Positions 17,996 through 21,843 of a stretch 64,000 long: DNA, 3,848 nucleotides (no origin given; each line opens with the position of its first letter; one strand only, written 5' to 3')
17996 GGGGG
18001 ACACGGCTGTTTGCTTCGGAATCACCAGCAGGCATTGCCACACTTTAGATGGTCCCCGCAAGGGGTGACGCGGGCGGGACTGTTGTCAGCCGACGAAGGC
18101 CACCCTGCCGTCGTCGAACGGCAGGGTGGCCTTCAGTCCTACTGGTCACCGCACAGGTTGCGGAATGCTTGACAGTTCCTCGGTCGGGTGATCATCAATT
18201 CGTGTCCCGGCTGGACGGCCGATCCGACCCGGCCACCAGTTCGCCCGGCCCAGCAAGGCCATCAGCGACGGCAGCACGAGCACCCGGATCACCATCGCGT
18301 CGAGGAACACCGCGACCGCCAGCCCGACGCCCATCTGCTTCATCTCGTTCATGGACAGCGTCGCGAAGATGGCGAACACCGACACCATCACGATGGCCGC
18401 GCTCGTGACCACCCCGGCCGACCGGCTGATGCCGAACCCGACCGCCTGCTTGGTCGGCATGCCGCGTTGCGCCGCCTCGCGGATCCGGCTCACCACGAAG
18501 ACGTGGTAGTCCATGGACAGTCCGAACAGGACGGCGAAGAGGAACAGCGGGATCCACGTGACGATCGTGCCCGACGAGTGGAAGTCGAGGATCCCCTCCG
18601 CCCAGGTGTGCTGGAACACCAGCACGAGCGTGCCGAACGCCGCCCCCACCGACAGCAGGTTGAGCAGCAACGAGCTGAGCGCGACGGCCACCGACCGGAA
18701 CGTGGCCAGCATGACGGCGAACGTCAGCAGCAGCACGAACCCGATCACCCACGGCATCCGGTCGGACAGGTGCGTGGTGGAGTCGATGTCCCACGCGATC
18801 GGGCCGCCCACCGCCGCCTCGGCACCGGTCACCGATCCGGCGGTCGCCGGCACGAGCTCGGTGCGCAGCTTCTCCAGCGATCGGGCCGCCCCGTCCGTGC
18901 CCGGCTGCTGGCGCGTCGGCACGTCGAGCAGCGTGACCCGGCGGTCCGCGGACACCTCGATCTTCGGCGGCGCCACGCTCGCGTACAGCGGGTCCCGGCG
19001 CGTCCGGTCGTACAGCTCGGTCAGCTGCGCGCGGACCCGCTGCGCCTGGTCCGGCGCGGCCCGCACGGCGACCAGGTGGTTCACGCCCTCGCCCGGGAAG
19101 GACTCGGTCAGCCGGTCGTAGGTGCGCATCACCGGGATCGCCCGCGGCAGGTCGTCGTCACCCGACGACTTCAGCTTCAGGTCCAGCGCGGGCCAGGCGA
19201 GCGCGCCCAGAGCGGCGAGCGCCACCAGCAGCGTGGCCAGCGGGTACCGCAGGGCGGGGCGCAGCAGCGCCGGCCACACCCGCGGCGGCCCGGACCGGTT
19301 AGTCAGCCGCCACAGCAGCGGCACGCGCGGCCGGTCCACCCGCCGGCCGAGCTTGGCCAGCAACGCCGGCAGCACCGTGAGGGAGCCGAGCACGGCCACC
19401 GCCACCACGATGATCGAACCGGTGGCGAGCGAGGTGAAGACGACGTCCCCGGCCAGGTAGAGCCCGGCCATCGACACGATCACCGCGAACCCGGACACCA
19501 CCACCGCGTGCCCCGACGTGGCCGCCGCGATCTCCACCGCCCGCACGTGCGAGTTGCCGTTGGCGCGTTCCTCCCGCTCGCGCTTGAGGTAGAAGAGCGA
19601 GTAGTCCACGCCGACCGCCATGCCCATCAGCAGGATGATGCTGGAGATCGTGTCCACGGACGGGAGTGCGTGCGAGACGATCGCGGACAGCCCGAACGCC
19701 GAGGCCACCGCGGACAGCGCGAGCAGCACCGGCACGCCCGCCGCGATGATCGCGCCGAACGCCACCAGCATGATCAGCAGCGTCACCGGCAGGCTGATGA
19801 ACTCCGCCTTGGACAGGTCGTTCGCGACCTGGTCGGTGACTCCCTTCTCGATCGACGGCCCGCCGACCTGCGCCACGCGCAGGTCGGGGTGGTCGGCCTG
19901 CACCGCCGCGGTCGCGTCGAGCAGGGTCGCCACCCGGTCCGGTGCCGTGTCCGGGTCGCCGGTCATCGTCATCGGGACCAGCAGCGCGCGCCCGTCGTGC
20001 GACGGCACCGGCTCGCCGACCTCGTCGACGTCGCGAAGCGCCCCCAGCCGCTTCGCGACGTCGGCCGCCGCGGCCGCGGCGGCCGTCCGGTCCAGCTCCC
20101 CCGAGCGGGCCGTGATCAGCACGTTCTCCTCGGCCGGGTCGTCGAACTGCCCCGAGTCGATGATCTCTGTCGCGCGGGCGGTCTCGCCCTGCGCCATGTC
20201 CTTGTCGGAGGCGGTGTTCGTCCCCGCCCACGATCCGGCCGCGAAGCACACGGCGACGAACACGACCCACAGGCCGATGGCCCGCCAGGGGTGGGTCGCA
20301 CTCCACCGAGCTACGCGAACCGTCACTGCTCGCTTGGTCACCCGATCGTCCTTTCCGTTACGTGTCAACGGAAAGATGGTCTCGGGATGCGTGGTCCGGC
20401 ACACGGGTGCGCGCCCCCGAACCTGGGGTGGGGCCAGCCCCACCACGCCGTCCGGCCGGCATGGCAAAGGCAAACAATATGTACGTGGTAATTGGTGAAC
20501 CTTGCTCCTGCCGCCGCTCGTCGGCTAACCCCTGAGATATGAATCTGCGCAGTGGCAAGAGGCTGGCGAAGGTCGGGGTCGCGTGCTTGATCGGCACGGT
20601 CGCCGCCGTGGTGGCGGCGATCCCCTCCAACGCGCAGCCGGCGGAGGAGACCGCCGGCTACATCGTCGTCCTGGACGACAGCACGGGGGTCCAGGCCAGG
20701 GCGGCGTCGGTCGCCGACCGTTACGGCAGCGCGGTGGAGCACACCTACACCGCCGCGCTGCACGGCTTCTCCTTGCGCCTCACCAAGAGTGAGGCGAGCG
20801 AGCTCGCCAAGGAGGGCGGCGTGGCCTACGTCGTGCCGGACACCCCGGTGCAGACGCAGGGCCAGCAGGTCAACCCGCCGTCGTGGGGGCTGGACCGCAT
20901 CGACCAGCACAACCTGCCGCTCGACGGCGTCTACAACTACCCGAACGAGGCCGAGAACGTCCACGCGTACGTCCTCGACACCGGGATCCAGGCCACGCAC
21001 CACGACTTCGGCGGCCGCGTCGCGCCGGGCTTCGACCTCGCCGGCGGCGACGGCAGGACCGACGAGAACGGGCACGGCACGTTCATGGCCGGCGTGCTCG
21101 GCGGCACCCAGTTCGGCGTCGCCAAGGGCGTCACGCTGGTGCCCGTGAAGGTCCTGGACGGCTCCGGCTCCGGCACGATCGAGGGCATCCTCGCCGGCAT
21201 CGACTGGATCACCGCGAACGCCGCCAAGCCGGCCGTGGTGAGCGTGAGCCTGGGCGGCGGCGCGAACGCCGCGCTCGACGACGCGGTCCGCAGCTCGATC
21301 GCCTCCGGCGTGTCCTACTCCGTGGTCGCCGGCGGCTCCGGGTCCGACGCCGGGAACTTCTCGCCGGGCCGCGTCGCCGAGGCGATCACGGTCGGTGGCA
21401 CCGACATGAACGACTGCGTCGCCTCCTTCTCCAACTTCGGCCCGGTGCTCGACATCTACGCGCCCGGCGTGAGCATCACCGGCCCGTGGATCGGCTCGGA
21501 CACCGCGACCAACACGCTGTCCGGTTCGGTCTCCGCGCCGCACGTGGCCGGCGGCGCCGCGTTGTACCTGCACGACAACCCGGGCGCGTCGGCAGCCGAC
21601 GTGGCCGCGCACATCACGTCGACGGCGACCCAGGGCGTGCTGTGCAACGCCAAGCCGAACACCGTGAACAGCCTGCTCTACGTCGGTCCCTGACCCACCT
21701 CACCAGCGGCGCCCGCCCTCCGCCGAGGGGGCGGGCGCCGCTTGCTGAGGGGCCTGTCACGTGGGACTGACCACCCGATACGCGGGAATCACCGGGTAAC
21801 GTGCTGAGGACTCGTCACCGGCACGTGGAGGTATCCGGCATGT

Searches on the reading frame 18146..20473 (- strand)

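Call 10: search_protein_families(library=pfam, proteins=[window:18146-20473:-], max_evalue=0.001)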
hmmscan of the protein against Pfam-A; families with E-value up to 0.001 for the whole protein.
window:18146-20473:- (775 aa): 1 family
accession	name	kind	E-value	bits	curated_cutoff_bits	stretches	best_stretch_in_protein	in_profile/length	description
PF03176.21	MMPL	-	1.6e-80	271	20.5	2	114-411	28-330/333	MMPL family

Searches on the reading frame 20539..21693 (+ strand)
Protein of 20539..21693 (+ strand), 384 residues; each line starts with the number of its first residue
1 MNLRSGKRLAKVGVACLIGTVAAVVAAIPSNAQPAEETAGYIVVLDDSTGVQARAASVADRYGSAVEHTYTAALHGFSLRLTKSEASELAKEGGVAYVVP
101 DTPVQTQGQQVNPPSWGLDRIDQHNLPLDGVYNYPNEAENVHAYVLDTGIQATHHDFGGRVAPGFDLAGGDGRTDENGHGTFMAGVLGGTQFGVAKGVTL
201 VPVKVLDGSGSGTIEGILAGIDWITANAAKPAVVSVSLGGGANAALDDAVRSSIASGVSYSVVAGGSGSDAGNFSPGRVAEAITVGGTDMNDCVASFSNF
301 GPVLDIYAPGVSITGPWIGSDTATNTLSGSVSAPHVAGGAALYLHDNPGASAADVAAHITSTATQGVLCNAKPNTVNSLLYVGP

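Call 10: search_protein_families(library=pfam, proteins=[window:20539-21693:+], max_evalue=0.001)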
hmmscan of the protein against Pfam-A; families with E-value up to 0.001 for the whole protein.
window:20539-21693:+ (384 aa): 2 families
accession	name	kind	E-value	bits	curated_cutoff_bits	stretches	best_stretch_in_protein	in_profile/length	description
PF00082.27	Peptidase_S8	-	1.1e-29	104.2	21.8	1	145-366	8-276/288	Subtilase family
PF05922.21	Inhibitor_I9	-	7e-11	43.1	21.2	1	41-107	2-82/82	Peptidase inhibitor I9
